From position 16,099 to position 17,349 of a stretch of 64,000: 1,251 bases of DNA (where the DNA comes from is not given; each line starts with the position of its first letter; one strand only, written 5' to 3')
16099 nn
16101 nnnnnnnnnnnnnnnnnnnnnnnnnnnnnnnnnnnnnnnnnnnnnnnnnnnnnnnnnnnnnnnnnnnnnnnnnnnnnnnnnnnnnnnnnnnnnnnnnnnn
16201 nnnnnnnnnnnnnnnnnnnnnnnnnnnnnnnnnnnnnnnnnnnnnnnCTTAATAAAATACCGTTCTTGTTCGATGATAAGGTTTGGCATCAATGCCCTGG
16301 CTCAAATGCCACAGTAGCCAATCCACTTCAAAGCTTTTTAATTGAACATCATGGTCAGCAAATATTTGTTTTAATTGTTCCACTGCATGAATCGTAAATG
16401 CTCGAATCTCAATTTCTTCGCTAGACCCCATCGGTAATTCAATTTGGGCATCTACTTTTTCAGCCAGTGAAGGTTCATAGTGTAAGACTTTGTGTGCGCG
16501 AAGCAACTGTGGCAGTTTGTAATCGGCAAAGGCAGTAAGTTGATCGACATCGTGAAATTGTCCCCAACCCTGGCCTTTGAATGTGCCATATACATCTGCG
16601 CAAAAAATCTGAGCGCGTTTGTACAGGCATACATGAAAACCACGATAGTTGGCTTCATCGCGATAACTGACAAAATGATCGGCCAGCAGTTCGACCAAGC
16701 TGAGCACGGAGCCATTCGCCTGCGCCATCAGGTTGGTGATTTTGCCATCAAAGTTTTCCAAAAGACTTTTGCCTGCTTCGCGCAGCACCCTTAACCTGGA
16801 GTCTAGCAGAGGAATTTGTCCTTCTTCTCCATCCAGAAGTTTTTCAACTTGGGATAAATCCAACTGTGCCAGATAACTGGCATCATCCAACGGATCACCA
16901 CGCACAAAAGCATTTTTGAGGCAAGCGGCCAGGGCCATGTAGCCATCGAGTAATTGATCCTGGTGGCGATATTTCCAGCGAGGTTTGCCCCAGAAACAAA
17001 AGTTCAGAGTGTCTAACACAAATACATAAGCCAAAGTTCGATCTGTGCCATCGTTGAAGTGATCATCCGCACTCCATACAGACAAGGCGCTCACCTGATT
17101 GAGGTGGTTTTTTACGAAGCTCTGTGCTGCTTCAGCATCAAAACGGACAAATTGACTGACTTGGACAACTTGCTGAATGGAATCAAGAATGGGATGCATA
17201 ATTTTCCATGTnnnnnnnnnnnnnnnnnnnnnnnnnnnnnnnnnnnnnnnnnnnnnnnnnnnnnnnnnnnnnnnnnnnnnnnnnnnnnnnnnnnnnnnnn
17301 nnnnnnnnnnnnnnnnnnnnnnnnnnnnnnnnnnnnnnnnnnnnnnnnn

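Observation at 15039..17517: CsoR (copper sensor) - DUF2419 queuosine-salvage - tgt operon: metal-gated queuine salvage?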

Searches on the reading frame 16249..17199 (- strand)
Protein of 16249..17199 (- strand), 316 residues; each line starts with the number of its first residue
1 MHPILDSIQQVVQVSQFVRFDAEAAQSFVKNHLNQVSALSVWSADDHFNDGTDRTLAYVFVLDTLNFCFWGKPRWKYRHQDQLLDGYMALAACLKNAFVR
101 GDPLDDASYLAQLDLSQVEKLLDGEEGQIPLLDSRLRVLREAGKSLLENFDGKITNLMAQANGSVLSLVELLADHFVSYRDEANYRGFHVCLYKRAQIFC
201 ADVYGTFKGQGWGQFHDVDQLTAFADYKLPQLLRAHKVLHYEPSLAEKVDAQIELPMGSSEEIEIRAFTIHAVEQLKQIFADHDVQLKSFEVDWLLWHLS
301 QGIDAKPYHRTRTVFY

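Call 3: search_protein_families(library=pfam, proteins=[window:16249-17199:-], max_evalue=0.01)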
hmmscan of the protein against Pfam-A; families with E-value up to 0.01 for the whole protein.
window:16249-17199:- (316 aa): 1 family
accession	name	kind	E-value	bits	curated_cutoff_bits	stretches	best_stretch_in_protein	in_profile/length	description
PF10343.14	Q_salvage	-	2.1e-88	297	25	1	47-316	2-285/285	Queuosine salvage protein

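Call 4: search_protein_families(library=ncbifam, proteins=[window:16249-17199:-], max_evalue=0.01)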
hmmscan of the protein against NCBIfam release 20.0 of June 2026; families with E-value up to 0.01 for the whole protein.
window:16249-17199:- (316 aa): 0 families

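Call 9: find_encoding_contigs(protein=window:16249-17199:-, flank=10000, max_places=6)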
Protein window:16249-17199:- (316 aa): 3 contigs read that carry it; 1 place shown.
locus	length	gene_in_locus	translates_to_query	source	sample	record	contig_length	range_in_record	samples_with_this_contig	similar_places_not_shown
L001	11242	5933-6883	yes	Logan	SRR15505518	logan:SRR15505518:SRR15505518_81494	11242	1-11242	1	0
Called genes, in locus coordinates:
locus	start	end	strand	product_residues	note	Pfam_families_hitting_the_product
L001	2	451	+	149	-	?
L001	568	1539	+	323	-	PF00890:FAD_binding_2 (faint), PF01266:DAO (faint), PF01946:Thi4 (faint), PF03486:HI0933_like (faint), PF07992:Pyr_redox_2, PF13450:NAD_binding_8 (faint), PF13738:Pyr_redox_3, PF00070:Pyr_redox (weak)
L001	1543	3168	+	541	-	PF00501:AMP-binding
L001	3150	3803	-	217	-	-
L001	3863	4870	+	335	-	PF00814:TsaD, PF22521:HypF_C_2 (weak)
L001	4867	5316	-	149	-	PF00027:cNMP_binding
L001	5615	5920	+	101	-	PF02583:Trns_repr_metal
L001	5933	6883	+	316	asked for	PF10343:Q_salvage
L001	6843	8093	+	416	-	PF01702:TGT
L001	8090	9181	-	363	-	PF03446:NAD_binding_2 (weak), PF02153:PDH_N, PF20463:PDH_C, PF01842:ACT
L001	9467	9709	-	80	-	PF01817:CM_2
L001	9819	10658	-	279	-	-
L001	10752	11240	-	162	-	?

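Call 10: find_homologous_proteins(query=window:16249-17199:-, max_evalue=1e-10)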
Query window:16249-17199:- (316 aa): 3713 proteins with E <= 1e-10 among 6077 candidates; the best 120 are listed.
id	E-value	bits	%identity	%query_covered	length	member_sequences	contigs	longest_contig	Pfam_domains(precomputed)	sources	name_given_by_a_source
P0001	2.1e-212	722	100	100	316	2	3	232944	PF10343.15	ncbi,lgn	-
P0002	1.5e-192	657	90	100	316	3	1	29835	PF10343.15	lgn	-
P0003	2.6e-125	436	62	100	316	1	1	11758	PF10343.15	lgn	-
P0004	3.1e-118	413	59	100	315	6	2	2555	PF10343.15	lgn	-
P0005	5.8e-114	399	60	100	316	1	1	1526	PF10343.15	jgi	-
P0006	4.6e-113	396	57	100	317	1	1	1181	PF10343.15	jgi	jgi:hypothetical protein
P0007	1.3e-108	381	55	100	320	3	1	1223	PF10343.15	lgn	-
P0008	8.5e-99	349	54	100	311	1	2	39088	PF10343.15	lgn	-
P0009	4.0e-98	347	50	100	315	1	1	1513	PF10343.15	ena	-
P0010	1.3e-97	345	53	100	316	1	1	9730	PF10343.15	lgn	-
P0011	6.2e-97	343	53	100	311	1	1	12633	PF10343.15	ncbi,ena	-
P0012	1.1e-96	342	52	100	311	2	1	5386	PF10343.15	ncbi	-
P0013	2.4e-96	341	53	100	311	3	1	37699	PF10343.15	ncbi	-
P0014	3.6e-96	340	49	99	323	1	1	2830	PF10343.15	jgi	jgi:hypothetical protein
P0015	4.1e-96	340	52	100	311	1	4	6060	PF10343.15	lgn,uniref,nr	uniref:Queuosine 5'-phosphate N-glycosylase/hydrolase n=1 Tax=Acetithermum autotrophicum TaxID=14464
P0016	1.0e-95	339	53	100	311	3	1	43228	PF10343.15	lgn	-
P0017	4.3e-95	337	53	100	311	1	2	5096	PF10343.15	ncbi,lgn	-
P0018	5.6e-95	337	52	100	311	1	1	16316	PF10343.15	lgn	-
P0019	1.2e-94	336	51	100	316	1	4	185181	PF10343.15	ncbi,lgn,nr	ncbi:MAG: queuosine salvage family protein [Candidatus Bipolaricaulota bacterium]|nr:queuosine salva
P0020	2.0e-94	335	52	100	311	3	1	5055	PF10343.15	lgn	-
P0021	2.2e-94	335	51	100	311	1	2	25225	PF10343.15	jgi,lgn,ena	-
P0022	2.6e-94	334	52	100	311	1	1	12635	PF10343.15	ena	-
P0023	2.8e-94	334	52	100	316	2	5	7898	PF10343.15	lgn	-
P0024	3.0e-94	334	51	100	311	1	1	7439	PF10343.15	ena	-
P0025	4.3e-94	334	52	100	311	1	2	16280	PF10343.15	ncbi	-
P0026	1.6e-93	332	51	100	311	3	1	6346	PF10343.15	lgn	-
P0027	2.6e-93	331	53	100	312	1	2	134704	PF10343.15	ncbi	-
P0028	4.2e-93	330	52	100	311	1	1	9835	PF10343.15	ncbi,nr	ncbi:MAG: queuosine salvage family protein [Candidatus Bipolaricaulota bacterium]|nr:queuosine salva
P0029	4.6e-93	330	51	100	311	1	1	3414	PF10343.15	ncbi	ncbi:MAG: queuosine 5'-phosphate N-glycosylase/hydrolase [Candidatus Bipolaricaulia bacterium]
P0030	1.2e-92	329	52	100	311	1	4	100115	PF10343.15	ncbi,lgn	-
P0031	1.7e-92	328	52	100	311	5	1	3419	PF10343.15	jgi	jgi:hypothetical protein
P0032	2.4e-92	328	52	100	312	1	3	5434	PF10343.15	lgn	-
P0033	7.3e-92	326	50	100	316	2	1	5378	PF10343.15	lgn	-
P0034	2.6e-91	325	50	100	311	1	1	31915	PF10343.15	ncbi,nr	ncbi:MAG: queuosine salvage family protein [Candidatus Bipolaricaulota bacterium]|nr:queuosine salva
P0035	3.2e-91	324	51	100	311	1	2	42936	PF10343.15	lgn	-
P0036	5.0e-91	324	48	99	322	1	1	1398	PF10343.15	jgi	-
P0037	1.8e-90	322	49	100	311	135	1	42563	PF10343.15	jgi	jgi:hypothetical protein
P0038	2.0e-90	322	50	100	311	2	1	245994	PF10343.15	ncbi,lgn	-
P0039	2.2e-90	321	51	100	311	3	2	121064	PF10343.15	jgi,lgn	jgi:hypothetical protein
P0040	2.5e-90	321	50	100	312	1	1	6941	PF10343.15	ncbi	-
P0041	4.6e-90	320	51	100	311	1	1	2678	PF10343.15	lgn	-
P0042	6.0e-90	320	51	100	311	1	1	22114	PF10343.15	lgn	-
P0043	9.4e-90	319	48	100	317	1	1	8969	PF10343.15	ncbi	-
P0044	3.7e-89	317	50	98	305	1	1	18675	PF10343.15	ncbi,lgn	-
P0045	4.1e-89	317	51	100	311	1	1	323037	PF10343.15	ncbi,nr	ncbi:MAG: queuosine salvage family protein [Candidatus Bipolaricaulota bacterium]|nr:queuosine salva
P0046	4.2e-89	317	50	100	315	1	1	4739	PF10343.15,PF07958.17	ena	-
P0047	7.6e-89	316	49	100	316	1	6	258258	PF10343.15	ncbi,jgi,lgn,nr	ncbi:queuosine salvage family protein [Candidatus Acetothermia bacterium]|jgi:hypothetical protein|n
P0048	9.4e-89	316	52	98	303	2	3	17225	PF10343.15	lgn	-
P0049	1.2e-88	316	48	100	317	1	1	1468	PF10343.15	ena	-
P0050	1.3e-88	316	49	99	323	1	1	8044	PF10343.15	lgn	-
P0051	1.9e-88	315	47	99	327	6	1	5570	PF10343.15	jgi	jgi:Potential Queuosine, Q, salvage protein family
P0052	2.5e-88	315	48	99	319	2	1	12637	PF10343.15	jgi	jgi:hypothetical protein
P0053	4.9e-88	314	48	100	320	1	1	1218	PF10343.15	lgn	-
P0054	1.2e-87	313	48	99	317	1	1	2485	PF10343.15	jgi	jgi:hypothetical protein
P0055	1.2e-87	312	48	99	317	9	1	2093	PF10343.15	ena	-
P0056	1.8e-87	312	48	100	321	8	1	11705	PF10343.15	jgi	jgi:hypothetical protein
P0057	1.8e-87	312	48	100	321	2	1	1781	PF10343.15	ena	-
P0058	2.3e-87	312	46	100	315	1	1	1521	PF10343.15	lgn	-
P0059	5.5e-87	310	47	100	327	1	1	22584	PF10343.15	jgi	jgi:hypothetical protein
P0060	9.0e-87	310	49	98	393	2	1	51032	PF10343.15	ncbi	-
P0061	9.1e-87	310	48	100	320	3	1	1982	PF10343.15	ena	-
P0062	1.5e-86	309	45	100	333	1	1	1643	PF10343.15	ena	-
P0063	1.9e-86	309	49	100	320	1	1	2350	PF10343.15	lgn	-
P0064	2.1e-86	308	45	100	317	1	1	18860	PF10343.15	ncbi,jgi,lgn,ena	-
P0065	4.2e-86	307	47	99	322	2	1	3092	PF10343.15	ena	-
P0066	5.9e-86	307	47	99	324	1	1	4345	PF10343.15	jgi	-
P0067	1.0e-85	306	47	99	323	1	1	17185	PF10343.15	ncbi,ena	ncbi:MAG TPA: queuosine salvage family protein [Dehalococcoidia bacterium]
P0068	1.2e-85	306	48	100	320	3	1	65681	PF10343.15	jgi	-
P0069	1.5e-85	306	46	99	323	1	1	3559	PF10343.15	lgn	-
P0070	2.7e-85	305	46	99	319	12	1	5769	PF10343.15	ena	-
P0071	3.0e-85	305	47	99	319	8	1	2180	PF10343.15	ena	-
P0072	3.2e-85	305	46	100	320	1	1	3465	PF10343.15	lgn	-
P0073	4.3e-85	304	47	100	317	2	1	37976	PF10343.15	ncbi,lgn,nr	ncbi:hypothetical protein HYR54_00385 [Candidatus Acetothermia bacterium]|nr:hypothetical protein [C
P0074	7.0e-85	303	46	100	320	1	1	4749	PF10343.15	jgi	jgi:hypothetical protein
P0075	1.1e-84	303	47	100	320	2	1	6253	PF10343.15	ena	-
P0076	1.1e-84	303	46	100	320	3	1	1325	PF10343.15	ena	-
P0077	1.2e-84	303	49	100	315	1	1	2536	PF10343.15,PF07958.17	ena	-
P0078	1.2e-84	303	46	100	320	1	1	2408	PF10343.15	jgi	-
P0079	1.7e-84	302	47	100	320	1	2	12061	PF10343.15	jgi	jgi:Queuosine salvage protein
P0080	2.1e-84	302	47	100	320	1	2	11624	PF10343.15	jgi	-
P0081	2.7e-84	301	46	100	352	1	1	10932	PF10343.15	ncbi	-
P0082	2.9e-84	301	46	100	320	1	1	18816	PF10343.15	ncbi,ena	-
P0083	3.1e-84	301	46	97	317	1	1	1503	PF10343.15,PF07958.17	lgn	-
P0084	3.9e-84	301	46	100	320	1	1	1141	PF10343.15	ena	-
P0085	5.9e-84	300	49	99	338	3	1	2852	PF10343.15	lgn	-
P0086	6.8e-84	300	45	100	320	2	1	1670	PF10343.15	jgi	jgi:hypothetical protein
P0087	6.8e-84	300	45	100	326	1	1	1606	PF10343.15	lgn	-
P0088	7.5e-84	300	47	100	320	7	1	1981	PF10343.15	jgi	jgi:hypothetical protein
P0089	7.8e-84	300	46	100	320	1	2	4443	PF10343.15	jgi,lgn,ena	-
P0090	8.5e-84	300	50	87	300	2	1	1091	PF10343.15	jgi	jgi:hypothetical protein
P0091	9.2e-84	300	48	99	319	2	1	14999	PF10343.15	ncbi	ncbi:MAG: queuosine salvage family protein [Deltaproteobacteria bacterium]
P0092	9.6e-84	300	46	100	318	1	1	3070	PF10343.15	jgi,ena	-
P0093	1.0e-83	300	46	99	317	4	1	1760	PF10343.15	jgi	-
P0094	1.2e-83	299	45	100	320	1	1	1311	PF10343.15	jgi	-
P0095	1.2e-83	299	46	100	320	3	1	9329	PF10343.15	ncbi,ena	-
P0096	1.3e-83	299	46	100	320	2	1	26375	PF10343.15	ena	-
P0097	1.3e-83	299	45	100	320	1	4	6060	PF10343.15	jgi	-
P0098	1.4e-83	299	46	100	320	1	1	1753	PF10343.15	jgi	jgi:hypothetical protein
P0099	1.9e-83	299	45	100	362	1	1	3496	PF10343.15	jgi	-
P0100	2.4e-83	298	45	100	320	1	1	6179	PF10343.15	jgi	-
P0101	2.7e-83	298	46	100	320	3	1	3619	PF10343.15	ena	-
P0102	2.9e-83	298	45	100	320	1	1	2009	PF10343.15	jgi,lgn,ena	-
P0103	3.3e-83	298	47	99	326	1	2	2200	PF10343.15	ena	-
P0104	3.4e-83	298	45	100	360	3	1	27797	PF10343.15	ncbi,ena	-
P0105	4.9e-83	297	45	100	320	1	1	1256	PF10343.15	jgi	-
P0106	5.7e-83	297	46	100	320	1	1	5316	PF10343.15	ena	-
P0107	6.4e-83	297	45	100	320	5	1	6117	PF10343.15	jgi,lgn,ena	-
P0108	7.2e-83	297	45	100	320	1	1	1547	PF10343.15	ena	-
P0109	8.5e-83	297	46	100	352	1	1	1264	PF10343.15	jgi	jgi:hypothetical protein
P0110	8.6e-83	297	46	100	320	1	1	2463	PF10343.15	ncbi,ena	-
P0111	9.0e-83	296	46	100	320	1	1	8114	PF10343.15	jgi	-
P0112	1.1e-82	296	46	100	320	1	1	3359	PF10343.15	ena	-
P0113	1.2e-82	296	48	99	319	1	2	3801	PF10343.15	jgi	jgi:hypothetical protein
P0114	1.3e-82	296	45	100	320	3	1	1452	PF10343.15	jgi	-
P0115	1.4e-82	296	47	99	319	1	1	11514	PF10343.15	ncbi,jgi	ncbi:MAG: queuosine salvage family protein [Desulfobacteraceae bacterium]|jgi:hypothetical protein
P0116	1.5e-82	296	45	100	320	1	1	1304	PF10343.15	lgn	-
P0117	1.8e-82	295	45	100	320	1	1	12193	PF10343.15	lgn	-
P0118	2.0e-82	295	46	99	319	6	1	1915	PF10343.15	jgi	jgi:hypothetical protein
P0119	2.1e-82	295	46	100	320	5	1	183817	PF10343.15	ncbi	-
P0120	2.1e-82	295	45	99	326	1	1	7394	PF10343.15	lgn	-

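Call 12: find_related_loci(query=A1, collection=genome_contigs, flank=6000)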
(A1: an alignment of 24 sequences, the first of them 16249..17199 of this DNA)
Query A1 (316 aa) in genome_contigs; peptide patterns used: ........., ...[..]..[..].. (x = any residue, [..] = any of these).
599 stretches matched a pattern (row limit reached: there are more); 590 encode a relative of the query (tblastn E <= 1e-3); the best 80 are kept; 80 distinct loci.
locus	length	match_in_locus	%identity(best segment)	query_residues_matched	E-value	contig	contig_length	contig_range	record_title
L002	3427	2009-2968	54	1-316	9e-111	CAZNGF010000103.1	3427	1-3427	MAG TPA_asm: uncultured Thermotogae bacterium isolate SRP141376_co3_455 genome assembly, contig: NODE_67777_length_3427_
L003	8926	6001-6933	53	1-316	1e-102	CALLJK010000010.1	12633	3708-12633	MAG: Candidatus Bipolaricaulota bacterium isolate S1_Bin_METABAT__319_1 genome assembly, contig: c_000000254734, whole g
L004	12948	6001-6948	51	1-316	3e-101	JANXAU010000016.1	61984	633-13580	MAG: Candidatus Bipolaricaulota bacterium isolate SKYB132 k141_43685, whole genome shotgun sequence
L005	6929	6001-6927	53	1-314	6e-100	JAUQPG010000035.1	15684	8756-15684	MAG: Candidatus Bipolaricaulota bacterium isolate GXS.bins.134.201912 NODE_2906_length_15684_cov_574.859870, whole genom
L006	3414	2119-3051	51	1-316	1e-101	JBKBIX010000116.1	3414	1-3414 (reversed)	MAG: Candidatus Bipolaricaulia bacterium isolate 21I_052.bin.33 NODE_116_length_3414_cov_24.199880, whole genome shotgun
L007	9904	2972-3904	52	1-316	2e-98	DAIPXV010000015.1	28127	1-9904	MAG TPA_asm: Candidatus Bipolaricaulota bacterium isolate CTOTU1357 NODE_154_length_28127_cov_4.309241, whole genome sho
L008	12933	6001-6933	50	1-316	6e-97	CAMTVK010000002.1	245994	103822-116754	MAG: Candidatus Fraserbacteria bacterium isolate G05_MAG_00009 genome assembly, contig: G05_MAG_00009_000000000015, whol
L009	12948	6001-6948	49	1-316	5e-95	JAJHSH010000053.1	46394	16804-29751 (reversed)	MAG: Candidatus Acetothermia bacterium isolate NSHQ14B.2017.Bin6 k141_16435, whole genome shotgun sequence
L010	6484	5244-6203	48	1-316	4e-93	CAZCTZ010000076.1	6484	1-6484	MAG TPA_asm: uncultured Thermotogae bacterium isolate binchicken_co349_113 genome assembly, contig: NODE_4895_length_648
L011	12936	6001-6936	49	8-316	2e-93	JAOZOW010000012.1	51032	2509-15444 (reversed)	MAG: Deltaproteobacteria bacterium isolate GMC4.metabat2.101 GMC4_289_length_51032_cov_19.638151, whole genome shotgun s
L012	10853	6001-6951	48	4-316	3e-91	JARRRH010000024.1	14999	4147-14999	MAG: Deltaproteobacteria bacterium isolate Spart_223_MAG scaffold_3219, whole genome shotgun sequence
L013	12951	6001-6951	45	1-316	1e-90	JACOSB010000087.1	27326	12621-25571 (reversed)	MAG: Candidatus Acetothermia bacterium isolate NC_groundwater_7_Pr7_B-0.1um_53_18 FFV18_Bp1_scaffold_377137, whole genom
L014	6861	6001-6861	49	1-294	2e-89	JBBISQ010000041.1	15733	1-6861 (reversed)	MAG: Candidatus Fraserbacteria bacterium isolate CYF170214_bin_377 NODE_3197_length_15733_cov_51.5598, whole genome shot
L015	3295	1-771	54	61-316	3e-90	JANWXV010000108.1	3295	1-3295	MAG: Candidatus Bipolaricaulota bacterium isolate SKYG54 NODE_108_length_3295_cov_4.095401, whole genome shotgun sequenc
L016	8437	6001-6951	47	4-316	1e-88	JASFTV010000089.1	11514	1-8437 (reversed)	MAG: Desulfobacteraceae bacterium isolate D1103U20metaG_sub_Bin_336 D1103U20metaG_FD_scaffold_1647_c1, whole genome shot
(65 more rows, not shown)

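Call 18: find_encoding_contigs(protein=P0003, flank=10000, max_places=4)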
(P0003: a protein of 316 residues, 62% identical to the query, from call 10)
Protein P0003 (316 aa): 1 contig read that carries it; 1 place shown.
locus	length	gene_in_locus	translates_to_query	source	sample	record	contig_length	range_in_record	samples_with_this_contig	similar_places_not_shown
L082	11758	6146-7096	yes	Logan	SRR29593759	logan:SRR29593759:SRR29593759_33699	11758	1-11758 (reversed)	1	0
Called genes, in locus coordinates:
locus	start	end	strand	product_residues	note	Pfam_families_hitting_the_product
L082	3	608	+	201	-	?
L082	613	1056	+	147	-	PF02367:TsaE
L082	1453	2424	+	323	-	PF00890:FAD_binding_2 (faint), PF01266:DAO (faint), PF01946:Thi4 (faint), PF03486:HI0933_like (faint), PF07992:Pyr_redox_2, PF12831:FAD_oxidored (faint), PF13738:Pyr_redox_3, PF00070:Pyr_redox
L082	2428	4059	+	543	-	PF00501:AMP-binding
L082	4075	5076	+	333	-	PF00814:TsaD, PF22521:HypF_C_2 (weak)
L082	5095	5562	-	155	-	PF00027:cNMP_binding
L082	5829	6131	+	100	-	PF02583:Trns_repr_metal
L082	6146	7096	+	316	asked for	PF10343:Q_salvage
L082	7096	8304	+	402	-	PF01702:TGT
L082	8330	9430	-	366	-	PF02153:PDH_N, PF20463:PDH_C, PF01842:ACT, PF22629:ACT_AHAS_ss (weak)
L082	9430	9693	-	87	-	PF01817:CM_2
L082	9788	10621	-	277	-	-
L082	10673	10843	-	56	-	-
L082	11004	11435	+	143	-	-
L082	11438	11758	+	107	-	?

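Call 20: find_encoding_contigs(protein=P0008, flank=8000, max_places=3)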
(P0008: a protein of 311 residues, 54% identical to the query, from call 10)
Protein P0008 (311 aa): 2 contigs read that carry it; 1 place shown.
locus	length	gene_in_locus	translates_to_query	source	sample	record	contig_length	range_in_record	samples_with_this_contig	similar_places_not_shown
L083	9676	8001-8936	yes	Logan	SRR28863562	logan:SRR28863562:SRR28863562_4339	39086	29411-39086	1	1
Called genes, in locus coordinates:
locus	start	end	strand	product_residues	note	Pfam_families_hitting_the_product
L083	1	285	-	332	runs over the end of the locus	PF01210:NAD_Gly3P_dh_N, PF02558:ApbA, PF03807:F420_oxidored, PF07479:NAD_Gly3P_dh_C, PF20618:GPD_NAD_C_bact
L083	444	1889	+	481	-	PF14326:DUF4384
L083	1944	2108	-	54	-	-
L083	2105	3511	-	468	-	PF13476:AAA_23 (faint), PF13481:AAA_25 (faint), PF00005:ABC_tran, PF01078:Mg_chelatase (faint), PF01637:ATPase_2 (faint), PF02367:TsaE (faint), PF00005:ABC_tran, PF13191:AAA_16 (weak), +15 more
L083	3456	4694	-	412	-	PF22694:CtpB_N-like, PF00595:PDZ, PF13180:PDZ_2, PF17820:PDZ_6, PF03572:Peptidase_S41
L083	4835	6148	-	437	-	PF28494:GlyRS_ins_1 (faint), PF00587:tRNA-synt_2b, PF03129:HGTP_anticodon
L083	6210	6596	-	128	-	-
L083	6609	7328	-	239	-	-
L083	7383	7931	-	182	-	-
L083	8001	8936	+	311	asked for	PF10343:Q_salvage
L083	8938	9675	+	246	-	?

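Call 21: find_encoding_contigs(protein=P0010, flank=8000, max_places=3)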
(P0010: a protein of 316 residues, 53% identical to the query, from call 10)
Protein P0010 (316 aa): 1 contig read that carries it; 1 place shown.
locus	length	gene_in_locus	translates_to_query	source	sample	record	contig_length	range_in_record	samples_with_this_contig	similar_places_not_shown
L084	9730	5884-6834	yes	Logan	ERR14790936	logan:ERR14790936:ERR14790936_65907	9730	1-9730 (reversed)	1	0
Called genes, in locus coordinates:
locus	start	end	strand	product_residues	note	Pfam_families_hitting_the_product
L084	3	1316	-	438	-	?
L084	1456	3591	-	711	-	PF00092:VWA, PF13519:VWA_2, PF18911:PKD_4, PF00801:PKD, PF22352:K319L-like_PKD (faint), PF00801:PKD, PF18911:PKD_4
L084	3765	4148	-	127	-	-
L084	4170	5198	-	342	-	PF13646:HEAT_2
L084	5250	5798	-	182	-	-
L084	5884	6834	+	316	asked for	PF10343:Q_salvage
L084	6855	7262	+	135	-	PF00583:Acetyltransf_1, PF13673:Acetyltransf_10 (weak), PF13508:Acetyltransf_7 (weak)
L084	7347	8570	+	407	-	PF01702:TGT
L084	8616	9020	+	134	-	PF03330:DPBB_1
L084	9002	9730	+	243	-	?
